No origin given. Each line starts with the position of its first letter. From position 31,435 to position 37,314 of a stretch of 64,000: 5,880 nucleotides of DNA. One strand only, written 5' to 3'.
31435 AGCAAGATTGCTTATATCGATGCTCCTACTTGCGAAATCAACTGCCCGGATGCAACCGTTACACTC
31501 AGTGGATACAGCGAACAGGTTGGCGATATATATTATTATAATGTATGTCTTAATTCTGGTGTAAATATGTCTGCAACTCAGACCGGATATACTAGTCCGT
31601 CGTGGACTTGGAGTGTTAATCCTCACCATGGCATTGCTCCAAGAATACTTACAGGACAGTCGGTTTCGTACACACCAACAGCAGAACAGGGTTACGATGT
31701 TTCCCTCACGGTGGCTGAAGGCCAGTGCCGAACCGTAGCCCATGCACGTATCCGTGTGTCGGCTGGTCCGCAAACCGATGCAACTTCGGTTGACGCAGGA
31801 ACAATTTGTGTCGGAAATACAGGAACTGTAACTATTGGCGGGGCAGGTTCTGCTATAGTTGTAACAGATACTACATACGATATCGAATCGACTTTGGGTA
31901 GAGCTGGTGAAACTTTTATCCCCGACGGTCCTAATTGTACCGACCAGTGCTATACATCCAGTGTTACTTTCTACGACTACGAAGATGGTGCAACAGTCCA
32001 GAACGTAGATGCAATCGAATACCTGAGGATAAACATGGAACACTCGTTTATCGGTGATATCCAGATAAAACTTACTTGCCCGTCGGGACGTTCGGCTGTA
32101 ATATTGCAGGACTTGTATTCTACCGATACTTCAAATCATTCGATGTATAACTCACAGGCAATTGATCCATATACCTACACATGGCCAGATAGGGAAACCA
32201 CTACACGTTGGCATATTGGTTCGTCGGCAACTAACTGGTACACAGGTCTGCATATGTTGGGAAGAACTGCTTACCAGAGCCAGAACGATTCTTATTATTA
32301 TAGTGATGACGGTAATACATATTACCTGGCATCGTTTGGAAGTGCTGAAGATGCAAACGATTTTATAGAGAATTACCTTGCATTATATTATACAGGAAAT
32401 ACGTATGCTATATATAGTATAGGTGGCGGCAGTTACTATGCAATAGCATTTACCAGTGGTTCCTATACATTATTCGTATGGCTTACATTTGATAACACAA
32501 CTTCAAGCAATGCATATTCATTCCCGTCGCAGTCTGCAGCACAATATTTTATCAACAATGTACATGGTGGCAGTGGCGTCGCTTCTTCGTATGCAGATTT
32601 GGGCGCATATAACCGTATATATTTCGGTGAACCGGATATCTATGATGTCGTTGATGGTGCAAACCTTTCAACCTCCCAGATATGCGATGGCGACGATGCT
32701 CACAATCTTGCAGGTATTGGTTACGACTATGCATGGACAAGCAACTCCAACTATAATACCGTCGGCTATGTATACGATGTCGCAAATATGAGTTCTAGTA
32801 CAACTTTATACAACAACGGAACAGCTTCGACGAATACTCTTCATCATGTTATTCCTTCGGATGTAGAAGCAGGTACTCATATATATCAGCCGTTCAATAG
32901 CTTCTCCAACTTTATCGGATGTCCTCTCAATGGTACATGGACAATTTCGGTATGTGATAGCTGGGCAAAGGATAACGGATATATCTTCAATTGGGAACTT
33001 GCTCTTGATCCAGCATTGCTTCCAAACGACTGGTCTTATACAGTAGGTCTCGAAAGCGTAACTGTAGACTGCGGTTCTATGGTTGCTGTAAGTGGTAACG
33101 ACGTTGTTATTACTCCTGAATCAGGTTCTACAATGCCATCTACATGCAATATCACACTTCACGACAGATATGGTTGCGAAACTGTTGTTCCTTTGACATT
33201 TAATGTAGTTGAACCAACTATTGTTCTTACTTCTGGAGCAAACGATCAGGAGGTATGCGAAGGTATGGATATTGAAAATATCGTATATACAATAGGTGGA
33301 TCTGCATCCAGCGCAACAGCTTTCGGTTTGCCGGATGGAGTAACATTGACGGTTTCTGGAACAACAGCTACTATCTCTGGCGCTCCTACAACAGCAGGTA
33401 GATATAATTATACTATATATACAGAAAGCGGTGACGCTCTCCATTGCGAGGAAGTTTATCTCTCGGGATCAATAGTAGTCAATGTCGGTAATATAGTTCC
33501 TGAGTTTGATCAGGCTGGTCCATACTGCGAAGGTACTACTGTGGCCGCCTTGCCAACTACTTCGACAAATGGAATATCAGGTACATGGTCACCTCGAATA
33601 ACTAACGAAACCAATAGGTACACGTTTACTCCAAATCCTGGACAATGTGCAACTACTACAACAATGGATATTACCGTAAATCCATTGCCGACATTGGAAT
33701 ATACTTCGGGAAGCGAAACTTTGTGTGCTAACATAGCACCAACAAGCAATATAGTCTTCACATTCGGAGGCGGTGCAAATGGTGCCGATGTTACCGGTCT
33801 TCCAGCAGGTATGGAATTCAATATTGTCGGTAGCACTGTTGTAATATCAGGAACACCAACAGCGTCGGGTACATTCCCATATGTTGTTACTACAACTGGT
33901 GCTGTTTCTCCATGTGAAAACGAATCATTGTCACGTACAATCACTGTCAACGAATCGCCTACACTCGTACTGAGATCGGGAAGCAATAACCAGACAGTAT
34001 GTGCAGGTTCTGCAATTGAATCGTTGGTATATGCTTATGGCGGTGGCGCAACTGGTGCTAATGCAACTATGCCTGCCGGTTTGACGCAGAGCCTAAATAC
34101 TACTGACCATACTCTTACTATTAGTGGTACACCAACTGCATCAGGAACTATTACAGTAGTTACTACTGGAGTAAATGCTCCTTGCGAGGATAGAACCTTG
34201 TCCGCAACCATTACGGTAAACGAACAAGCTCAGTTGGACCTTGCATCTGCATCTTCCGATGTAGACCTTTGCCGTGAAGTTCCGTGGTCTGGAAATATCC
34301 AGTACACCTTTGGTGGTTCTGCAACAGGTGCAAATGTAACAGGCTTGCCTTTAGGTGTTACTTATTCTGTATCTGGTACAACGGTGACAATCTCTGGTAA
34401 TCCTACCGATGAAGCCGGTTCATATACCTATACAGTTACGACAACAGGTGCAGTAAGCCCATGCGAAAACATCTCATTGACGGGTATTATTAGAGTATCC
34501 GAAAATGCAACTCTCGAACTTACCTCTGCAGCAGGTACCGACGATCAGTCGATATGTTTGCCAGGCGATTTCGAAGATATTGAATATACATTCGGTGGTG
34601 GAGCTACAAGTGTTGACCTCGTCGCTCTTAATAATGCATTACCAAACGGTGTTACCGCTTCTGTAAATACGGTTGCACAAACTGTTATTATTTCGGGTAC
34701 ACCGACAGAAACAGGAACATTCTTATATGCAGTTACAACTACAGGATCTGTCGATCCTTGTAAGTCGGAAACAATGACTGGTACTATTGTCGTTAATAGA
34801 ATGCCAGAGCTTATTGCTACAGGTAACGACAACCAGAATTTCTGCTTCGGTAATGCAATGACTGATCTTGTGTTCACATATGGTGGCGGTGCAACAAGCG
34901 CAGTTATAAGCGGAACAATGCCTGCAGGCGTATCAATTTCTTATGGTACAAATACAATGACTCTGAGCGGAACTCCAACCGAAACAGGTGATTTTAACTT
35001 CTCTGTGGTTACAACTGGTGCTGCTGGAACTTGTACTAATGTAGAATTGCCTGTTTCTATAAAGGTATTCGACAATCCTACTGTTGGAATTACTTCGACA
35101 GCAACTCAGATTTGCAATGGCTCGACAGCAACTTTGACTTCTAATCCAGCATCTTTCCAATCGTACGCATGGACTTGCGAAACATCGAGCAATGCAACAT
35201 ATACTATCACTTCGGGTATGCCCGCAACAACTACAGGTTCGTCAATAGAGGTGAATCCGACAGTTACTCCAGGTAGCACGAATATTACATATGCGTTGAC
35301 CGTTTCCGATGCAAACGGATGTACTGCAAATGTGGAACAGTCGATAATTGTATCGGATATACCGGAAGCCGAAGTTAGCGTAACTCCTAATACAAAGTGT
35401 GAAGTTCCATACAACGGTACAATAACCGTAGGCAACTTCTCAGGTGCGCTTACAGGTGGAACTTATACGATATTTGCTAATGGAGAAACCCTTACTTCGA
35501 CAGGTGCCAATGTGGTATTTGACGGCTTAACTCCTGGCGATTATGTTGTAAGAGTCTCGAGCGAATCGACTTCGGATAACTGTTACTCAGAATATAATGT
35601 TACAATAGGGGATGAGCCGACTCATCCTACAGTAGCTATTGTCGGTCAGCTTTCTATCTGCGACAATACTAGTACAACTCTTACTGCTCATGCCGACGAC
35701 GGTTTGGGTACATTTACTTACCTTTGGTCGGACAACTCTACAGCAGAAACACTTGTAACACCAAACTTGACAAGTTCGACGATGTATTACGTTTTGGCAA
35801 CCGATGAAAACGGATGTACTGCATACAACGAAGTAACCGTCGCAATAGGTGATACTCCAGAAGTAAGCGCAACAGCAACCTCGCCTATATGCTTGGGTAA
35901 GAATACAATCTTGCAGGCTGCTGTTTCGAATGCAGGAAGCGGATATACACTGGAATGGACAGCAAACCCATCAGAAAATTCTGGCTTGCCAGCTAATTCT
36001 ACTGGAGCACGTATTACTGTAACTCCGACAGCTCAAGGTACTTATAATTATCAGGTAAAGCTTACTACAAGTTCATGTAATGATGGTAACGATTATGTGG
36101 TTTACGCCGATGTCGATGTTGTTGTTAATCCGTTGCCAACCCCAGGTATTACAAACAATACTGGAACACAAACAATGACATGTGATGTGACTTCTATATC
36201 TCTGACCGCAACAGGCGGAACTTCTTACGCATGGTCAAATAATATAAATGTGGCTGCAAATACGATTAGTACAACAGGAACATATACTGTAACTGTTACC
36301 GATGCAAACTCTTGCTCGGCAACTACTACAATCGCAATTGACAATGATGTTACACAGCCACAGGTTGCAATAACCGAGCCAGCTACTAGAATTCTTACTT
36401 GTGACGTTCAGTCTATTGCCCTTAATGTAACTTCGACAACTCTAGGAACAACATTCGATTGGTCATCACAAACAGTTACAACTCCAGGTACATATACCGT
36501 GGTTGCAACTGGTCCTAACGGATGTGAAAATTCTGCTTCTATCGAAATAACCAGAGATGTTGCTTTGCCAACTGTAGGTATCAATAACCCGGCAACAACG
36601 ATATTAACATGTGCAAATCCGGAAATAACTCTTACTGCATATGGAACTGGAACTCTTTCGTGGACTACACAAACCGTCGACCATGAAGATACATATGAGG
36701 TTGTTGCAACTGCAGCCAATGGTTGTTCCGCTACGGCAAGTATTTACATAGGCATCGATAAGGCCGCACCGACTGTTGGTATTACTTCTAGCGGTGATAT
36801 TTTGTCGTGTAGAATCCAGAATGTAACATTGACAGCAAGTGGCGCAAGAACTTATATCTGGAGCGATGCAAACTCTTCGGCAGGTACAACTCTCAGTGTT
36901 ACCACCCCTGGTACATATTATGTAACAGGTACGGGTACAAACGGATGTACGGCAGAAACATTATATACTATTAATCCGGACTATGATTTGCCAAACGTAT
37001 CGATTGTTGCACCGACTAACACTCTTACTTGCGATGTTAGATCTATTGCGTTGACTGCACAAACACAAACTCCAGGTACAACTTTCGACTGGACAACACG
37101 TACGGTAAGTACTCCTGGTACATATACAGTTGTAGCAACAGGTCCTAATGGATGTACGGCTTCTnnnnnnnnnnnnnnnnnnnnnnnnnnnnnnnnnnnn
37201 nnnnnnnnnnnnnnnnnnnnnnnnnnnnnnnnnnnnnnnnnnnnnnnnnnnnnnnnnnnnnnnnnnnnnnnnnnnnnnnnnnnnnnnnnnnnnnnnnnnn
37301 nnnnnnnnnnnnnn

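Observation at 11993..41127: Back-to-back giant T9SS cargo genes (4949 aa with type-A CTD, 4500 aa with type-B CTD) forming a 29-kb surface-protein locus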

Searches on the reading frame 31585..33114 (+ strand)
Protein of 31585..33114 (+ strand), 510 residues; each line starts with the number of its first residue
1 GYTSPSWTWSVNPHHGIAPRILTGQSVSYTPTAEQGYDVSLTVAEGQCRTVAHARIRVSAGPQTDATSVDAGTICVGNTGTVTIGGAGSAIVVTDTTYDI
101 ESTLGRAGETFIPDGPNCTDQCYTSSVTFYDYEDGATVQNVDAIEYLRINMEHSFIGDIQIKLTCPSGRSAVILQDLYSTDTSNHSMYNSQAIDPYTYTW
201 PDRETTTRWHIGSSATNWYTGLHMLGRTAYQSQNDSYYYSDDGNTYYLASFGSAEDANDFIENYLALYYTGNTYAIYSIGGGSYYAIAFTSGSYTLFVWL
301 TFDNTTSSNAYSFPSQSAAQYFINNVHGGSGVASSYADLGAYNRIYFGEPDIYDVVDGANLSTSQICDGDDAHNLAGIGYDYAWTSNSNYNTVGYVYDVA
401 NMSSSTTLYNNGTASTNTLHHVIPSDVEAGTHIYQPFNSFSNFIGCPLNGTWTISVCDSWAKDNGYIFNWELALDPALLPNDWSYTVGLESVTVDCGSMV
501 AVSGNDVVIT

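Call 15: search_protein_families(library=pfam, proteins=[window:31585-33114:+], max_evalue=0.01)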
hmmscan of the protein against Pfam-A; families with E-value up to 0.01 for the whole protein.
window:31585-33114:+ (510 aa): 1 family
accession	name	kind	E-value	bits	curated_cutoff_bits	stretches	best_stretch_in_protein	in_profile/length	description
PF01483.27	P_proprotein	-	3e-12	46.9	21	2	148-187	7-49/86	Proprotein convertase P-domain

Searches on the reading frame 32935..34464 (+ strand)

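Call 15: search_protein_families(library=pfam, proteins=[window:32935-34464:+], max_evalue=0.01)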
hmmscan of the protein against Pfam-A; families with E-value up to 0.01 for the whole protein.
window:32935-34464:+ (510 aa): 2 families
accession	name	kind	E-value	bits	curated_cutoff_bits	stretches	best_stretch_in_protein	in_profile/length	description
PF05345.18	He_PIG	-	3.4e-12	47.1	24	3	121-166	35-82/96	Putative Ig domain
PF01356.24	A_amylase_inhib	-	0.0025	18.2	25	1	226-289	13-65/68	Alpha amylase inhibitor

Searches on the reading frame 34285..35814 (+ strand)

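Call 15: search_protein_families(library=pfam, proteins=[window:34285-35814:+], max_evalue=0.01)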
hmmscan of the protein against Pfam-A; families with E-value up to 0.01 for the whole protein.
window:34285-35814:+ (510 aa): 2 families
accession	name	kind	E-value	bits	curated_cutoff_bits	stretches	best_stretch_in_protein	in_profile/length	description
PF19081.6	Ig_7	-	5.2e-05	23.9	27.3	1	445-510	1-69/84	Ig-like domain CHU_C associated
PF05345.18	He_PIG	-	0.0045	17.8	24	1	198-248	31-84/96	Putative Ig domain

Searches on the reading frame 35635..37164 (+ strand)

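Call 15: search_protein_families(library=pfam, proteins=[window:35635-37164:+], max_evalue=0.01)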
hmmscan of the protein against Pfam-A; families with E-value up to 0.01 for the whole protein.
window:35635-37164:+ (510 aa): 3 families
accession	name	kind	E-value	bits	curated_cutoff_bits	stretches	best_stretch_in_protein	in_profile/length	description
PF19081.6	Ig_7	-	2e-13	50.9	27.3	2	5-71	9-80/84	Ig-like domain CHU_C associated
PF00801.26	PKD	-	0.00089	19.7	23.5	0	82-143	8-65/80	PKD domain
PF22352.2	K319L-like_PKD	-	0.0009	19.6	27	1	88-155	11-80/84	K319L-like, PKD domain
